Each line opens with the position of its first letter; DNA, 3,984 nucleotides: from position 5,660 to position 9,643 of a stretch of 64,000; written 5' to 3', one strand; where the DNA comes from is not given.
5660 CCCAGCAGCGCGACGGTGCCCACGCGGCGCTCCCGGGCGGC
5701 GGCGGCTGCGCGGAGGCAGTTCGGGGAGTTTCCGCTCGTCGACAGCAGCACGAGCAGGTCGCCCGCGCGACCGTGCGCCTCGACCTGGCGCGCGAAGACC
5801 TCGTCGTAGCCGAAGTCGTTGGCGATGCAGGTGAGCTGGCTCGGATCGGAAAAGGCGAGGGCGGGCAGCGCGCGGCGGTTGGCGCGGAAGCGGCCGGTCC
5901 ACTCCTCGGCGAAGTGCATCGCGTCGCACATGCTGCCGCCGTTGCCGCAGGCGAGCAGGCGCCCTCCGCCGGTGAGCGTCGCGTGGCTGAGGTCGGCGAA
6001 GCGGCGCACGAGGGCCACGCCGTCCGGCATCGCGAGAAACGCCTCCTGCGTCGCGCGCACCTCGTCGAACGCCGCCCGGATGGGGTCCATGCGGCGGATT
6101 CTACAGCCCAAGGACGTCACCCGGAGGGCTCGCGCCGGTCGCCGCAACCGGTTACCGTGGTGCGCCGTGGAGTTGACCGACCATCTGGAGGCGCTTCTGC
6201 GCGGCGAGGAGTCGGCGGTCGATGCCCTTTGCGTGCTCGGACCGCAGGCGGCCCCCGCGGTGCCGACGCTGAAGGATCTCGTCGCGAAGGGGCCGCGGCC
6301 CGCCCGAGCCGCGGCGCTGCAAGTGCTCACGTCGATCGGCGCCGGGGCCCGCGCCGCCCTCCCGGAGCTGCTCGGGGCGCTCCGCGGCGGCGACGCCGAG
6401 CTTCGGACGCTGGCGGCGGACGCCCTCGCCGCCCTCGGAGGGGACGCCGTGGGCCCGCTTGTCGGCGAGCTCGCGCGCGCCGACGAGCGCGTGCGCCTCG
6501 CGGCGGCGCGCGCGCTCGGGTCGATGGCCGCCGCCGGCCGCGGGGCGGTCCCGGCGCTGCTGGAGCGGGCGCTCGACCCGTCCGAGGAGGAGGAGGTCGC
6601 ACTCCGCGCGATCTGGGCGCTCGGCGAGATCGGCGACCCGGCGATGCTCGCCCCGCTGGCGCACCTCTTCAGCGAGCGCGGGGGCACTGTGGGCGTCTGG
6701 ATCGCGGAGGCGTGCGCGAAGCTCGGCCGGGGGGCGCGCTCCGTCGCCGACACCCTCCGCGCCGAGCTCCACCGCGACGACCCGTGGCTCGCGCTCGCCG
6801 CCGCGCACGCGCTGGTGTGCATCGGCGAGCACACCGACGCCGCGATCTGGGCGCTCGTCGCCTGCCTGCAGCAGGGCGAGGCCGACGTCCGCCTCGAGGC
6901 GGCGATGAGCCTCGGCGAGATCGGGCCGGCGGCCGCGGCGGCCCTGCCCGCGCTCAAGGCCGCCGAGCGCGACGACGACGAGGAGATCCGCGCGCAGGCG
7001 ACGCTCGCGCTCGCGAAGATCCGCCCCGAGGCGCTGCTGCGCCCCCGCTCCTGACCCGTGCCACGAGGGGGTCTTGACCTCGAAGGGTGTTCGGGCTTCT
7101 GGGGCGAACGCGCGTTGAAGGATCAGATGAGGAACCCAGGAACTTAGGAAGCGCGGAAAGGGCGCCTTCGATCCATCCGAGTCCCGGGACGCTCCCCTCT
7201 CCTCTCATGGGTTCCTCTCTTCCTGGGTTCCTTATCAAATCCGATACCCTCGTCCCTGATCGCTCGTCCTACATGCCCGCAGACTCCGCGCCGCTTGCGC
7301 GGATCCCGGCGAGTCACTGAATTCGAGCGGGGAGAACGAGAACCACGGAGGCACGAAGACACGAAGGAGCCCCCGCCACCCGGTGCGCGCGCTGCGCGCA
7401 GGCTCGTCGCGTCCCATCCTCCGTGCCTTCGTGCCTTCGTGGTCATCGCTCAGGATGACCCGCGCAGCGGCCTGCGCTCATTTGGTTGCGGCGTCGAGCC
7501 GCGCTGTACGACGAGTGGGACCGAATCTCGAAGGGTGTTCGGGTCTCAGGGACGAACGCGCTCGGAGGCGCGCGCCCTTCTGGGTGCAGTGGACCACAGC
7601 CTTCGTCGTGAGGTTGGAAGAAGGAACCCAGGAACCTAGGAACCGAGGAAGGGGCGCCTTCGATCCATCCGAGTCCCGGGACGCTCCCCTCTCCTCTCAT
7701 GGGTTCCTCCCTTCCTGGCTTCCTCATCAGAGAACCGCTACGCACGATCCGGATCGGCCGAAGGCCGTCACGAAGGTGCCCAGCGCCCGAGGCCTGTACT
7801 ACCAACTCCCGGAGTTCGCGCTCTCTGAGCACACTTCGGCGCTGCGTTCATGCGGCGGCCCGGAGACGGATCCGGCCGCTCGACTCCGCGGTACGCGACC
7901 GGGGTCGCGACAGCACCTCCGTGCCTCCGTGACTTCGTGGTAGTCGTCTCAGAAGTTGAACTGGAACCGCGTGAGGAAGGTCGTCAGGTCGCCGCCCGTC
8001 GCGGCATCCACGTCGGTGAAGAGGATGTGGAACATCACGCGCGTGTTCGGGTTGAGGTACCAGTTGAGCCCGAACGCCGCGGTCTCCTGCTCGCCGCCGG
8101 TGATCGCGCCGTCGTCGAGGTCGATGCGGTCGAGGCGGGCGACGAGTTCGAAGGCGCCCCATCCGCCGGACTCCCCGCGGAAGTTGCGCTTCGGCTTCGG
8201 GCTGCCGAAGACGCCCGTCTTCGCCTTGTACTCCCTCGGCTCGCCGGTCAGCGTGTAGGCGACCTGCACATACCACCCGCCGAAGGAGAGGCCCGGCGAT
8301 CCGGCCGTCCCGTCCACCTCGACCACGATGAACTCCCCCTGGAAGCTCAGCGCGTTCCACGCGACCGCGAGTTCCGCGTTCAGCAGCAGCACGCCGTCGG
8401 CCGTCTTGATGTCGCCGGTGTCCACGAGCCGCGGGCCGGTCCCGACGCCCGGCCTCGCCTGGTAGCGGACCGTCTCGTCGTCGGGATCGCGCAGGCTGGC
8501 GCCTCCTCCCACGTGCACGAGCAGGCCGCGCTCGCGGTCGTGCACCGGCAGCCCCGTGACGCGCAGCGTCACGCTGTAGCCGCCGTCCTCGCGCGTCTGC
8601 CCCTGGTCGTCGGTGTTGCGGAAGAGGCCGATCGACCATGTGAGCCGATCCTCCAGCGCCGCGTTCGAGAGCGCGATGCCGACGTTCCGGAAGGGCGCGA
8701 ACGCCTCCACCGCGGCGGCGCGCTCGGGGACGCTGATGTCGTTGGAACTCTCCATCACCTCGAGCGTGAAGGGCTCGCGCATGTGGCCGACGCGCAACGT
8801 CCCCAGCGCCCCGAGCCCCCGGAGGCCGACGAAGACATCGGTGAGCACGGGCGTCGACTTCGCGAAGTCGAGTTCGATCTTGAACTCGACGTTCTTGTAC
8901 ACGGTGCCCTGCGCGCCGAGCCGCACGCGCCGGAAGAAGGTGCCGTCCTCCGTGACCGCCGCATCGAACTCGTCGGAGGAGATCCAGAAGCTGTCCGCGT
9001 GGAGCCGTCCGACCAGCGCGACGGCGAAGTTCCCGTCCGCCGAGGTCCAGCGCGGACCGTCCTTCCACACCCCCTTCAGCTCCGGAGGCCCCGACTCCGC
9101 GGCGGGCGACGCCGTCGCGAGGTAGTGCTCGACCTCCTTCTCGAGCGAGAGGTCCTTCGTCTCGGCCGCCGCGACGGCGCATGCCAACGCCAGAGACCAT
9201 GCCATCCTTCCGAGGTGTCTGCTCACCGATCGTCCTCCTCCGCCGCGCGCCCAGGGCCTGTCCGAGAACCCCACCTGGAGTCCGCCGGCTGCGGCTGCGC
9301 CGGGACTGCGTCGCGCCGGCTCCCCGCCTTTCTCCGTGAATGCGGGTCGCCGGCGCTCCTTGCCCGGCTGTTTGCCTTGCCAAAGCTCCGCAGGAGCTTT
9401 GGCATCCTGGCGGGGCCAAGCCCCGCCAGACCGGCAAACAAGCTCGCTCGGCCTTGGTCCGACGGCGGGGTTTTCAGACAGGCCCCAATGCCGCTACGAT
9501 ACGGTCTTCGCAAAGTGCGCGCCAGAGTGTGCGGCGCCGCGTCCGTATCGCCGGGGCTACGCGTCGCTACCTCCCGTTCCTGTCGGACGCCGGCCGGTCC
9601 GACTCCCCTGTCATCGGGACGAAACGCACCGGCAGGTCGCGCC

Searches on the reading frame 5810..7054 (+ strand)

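Call 52: search_protein_families(library=pfam, proteins=[window:5810-7054:+], max_evalue=0.001)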
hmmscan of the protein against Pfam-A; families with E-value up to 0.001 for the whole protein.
window:5810-7054:+ (414 aa): 4 families
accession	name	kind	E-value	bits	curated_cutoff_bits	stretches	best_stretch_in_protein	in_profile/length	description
PF13646.12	HEAT_2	-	7.1e-24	84.3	27.7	3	220-288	7-72/88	HEAT repeats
PF02985.28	HEAT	-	1.5e-09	37.7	23.5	0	225-240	13-28/31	HEAT repeat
PF00514.29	Arm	-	1.7e-05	25.1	20.6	0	245-274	12-39/41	Armadillo/beta-catenin-like repeat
PF13513.12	HEAT_EZ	-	0.00015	22.6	27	1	227-274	2-55/55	HEAT-like repeat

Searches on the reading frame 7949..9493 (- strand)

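Call 52: search_protein_families(library=pfam, proteins=[window:7949-9493:-], max_evalue=0.001)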
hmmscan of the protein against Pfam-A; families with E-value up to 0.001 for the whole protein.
window:7949-9493:- (514 aa): 1 family
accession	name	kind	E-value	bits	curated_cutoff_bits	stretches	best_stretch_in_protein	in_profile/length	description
PF07396.17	Porin_O_P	-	7e-48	164.2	20.9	1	163-514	6-370/370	Phosphate-selective porin O and P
